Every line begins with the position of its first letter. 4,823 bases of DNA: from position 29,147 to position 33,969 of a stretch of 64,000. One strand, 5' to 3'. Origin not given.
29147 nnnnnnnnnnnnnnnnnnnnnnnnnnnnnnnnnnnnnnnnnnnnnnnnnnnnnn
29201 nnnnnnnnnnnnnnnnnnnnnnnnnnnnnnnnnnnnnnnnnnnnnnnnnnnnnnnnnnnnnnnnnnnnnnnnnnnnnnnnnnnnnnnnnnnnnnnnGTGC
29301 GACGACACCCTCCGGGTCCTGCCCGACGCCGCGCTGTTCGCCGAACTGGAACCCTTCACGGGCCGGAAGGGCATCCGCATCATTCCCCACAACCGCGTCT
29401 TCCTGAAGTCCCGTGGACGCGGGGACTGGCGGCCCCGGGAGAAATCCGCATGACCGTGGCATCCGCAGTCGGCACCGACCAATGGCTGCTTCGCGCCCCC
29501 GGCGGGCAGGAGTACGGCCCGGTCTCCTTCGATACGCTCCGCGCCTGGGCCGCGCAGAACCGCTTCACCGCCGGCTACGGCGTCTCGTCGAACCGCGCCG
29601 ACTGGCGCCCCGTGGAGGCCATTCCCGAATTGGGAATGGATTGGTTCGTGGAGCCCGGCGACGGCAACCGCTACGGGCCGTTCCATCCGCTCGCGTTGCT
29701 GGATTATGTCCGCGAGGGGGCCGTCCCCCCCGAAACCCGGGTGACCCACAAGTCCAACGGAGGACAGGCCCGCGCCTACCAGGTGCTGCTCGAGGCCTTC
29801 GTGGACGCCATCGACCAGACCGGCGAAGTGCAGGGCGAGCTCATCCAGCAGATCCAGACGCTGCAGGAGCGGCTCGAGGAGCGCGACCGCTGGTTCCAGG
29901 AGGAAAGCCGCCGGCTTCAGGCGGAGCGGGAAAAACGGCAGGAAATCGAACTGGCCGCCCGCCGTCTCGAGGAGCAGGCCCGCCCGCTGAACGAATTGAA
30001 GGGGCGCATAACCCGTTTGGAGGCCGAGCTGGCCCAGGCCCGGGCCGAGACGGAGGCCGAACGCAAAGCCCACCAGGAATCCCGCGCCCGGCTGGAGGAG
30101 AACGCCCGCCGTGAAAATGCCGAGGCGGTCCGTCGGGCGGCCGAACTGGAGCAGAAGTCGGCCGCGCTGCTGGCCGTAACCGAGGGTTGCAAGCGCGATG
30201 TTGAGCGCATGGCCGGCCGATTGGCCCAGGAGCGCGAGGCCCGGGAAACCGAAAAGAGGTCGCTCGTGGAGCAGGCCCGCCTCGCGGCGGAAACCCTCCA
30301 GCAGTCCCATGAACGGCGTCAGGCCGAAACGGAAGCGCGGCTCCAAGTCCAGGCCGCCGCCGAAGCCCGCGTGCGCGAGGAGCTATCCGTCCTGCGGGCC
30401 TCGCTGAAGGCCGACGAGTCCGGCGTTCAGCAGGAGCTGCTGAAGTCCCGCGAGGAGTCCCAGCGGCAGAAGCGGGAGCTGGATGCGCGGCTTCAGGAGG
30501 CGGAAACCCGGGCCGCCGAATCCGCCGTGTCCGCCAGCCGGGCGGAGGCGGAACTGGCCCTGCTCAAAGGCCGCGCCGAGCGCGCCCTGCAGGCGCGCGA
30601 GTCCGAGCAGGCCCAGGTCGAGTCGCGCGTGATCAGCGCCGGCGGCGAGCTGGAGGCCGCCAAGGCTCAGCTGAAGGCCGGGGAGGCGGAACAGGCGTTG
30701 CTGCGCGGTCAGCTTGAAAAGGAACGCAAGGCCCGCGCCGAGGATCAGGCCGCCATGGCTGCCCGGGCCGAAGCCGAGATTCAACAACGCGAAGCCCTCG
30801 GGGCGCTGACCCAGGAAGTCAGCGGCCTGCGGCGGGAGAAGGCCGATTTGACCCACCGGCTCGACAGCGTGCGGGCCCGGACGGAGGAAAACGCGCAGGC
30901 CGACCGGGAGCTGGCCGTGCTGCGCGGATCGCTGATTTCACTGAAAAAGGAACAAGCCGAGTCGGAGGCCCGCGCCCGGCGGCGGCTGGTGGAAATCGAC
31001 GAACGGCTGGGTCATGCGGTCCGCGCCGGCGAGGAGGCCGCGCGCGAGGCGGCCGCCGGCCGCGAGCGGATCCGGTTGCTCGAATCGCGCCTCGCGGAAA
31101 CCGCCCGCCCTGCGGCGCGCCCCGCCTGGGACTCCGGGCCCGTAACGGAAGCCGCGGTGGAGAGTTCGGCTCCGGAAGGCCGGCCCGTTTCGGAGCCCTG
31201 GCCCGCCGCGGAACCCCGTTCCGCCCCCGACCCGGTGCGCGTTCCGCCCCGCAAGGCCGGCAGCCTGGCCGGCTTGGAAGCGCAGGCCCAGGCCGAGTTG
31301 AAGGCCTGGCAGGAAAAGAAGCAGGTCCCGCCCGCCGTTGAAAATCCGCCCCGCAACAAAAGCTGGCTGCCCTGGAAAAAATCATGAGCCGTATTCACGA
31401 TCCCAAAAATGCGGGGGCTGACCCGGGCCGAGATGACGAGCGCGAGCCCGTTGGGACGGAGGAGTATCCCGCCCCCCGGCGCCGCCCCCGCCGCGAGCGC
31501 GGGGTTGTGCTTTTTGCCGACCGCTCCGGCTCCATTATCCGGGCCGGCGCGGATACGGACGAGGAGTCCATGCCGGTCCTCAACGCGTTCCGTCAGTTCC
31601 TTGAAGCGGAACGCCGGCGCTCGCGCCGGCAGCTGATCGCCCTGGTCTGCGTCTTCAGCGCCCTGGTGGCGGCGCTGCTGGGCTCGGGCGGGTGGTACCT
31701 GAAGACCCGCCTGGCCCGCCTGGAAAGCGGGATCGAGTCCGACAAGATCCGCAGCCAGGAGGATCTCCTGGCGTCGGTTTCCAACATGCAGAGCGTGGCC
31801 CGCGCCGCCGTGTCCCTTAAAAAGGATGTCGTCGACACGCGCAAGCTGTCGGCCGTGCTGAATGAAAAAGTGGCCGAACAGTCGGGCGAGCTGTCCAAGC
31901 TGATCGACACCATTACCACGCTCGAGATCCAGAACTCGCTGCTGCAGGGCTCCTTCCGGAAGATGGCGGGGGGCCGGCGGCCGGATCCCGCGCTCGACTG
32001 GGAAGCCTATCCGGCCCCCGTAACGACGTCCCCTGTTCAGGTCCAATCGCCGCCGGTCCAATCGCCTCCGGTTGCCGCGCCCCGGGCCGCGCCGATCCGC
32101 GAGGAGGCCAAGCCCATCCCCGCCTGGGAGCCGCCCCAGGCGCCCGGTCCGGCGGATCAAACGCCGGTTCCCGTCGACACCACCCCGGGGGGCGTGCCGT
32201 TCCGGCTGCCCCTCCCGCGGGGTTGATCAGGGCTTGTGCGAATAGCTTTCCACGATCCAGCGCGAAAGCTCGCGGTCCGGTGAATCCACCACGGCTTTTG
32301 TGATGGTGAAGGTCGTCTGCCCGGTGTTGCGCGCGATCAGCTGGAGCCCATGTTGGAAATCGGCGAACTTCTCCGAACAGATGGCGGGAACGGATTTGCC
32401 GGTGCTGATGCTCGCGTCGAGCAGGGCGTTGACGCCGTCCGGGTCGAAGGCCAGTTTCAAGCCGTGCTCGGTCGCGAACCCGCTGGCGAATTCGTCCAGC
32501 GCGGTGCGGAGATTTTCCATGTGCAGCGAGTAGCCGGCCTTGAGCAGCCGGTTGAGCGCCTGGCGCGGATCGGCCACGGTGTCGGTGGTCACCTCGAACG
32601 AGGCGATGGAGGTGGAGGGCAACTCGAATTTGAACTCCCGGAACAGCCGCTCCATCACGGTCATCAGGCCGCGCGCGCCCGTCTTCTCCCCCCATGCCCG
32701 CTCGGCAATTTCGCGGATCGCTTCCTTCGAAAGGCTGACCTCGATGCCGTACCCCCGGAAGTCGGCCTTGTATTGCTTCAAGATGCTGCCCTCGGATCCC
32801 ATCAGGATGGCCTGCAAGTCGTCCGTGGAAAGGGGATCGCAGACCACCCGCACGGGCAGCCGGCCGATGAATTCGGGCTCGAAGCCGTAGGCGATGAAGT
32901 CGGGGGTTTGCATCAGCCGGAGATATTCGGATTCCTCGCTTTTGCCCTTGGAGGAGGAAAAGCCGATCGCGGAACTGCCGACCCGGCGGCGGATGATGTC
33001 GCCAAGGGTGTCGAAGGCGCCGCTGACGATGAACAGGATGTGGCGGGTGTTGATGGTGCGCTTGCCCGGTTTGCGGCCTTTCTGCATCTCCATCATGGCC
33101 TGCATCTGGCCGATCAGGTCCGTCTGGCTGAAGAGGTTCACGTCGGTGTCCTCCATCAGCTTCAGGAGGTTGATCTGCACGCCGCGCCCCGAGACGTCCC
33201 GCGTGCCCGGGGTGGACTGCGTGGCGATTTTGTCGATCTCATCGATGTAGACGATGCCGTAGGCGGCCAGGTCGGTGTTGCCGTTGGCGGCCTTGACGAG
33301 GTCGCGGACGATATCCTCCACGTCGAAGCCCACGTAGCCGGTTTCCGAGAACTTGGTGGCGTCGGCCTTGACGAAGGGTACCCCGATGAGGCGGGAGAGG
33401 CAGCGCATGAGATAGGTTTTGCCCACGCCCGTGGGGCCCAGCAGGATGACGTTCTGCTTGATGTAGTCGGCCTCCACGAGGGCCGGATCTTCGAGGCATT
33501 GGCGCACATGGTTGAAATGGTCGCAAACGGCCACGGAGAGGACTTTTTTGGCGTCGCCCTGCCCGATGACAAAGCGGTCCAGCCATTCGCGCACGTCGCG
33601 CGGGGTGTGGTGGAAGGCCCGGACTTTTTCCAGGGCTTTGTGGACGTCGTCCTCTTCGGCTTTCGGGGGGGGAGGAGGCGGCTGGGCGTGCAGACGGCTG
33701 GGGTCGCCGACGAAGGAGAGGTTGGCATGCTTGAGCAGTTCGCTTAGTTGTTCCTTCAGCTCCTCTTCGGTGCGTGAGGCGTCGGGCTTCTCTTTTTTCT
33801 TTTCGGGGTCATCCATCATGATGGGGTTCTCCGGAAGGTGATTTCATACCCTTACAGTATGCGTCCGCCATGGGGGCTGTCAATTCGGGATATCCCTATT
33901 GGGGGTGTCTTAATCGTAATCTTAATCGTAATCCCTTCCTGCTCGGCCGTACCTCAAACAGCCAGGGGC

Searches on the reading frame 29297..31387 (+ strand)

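Call 13: search_protein_families(library=pfam, proteins=[window:29297-31387:+], max_evalue=0.001)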
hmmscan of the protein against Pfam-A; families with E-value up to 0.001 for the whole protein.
window:29297-31387:+ (696 aa): 1 family
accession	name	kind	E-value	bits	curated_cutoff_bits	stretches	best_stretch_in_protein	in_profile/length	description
PF14237.11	GYF_2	-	7.1e-11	42.1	25.8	1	69-112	6-50/50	GYF domain 2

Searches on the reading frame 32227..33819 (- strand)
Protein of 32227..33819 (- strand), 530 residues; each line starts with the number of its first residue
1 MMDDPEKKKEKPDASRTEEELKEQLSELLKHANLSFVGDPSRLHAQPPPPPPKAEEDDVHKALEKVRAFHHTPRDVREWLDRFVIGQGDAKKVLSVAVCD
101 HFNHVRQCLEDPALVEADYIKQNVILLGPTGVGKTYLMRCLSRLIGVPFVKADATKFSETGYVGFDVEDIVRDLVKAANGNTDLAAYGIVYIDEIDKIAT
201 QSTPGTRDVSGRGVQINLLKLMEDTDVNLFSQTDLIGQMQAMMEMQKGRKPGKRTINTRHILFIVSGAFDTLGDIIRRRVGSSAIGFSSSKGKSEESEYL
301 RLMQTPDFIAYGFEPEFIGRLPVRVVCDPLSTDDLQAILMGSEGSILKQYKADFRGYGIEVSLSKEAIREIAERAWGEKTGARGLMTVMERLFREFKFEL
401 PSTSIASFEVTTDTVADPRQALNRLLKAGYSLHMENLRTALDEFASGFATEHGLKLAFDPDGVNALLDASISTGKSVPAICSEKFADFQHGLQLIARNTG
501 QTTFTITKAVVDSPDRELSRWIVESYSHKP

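Call 13: search_protein_families(library=pfam, proteins=[window:32227-33819:-], max_evalue=0.001)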
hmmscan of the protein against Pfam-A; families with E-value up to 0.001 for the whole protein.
window:32227-33819:- (530 aa): 9 families
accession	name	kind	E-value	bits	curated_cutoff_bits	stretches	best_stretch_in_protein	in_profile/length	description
PF07724.20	AAA_2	-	1.5e-25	90.6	27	1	123-323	5-165/166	AAA domain (Cdc48 subfamily)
PF00004.35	AAA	-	5.9e-14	53.1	21.2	1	124-228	1-98/131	ATPase family associated with various cellular activities (AAA)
PF10431.15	ClpB_D2-small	-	3.3e-05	24.3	21.9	1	331-391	2-58/81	C-terminal, D2-small domain, of ClpB protein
PF00493.29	MCM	-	4.8e-05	23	23.3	1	102-201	41-136/224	MCM P-loop domain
PF07728.20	AAA_5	-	0.00011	22.6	22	1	123-200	1-80/139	AAA domain (dynein-related subfamily)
PF13191.12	AAA_16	-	0.00029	21.8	32.6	0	122-181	25-85/167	AAA ATPase domain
PF13401.12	AAA_22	-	0.00047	20.9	27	0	122-179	6-63/130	AAA domain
PF01695.23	IstB_IS21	-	0.0005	20.1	24.1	0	121-140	92-111/238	IstB-like ATP binding protein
PF13479.12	AAA_24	-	0.0007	19.9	27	0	121-203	2-81/195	AAA domain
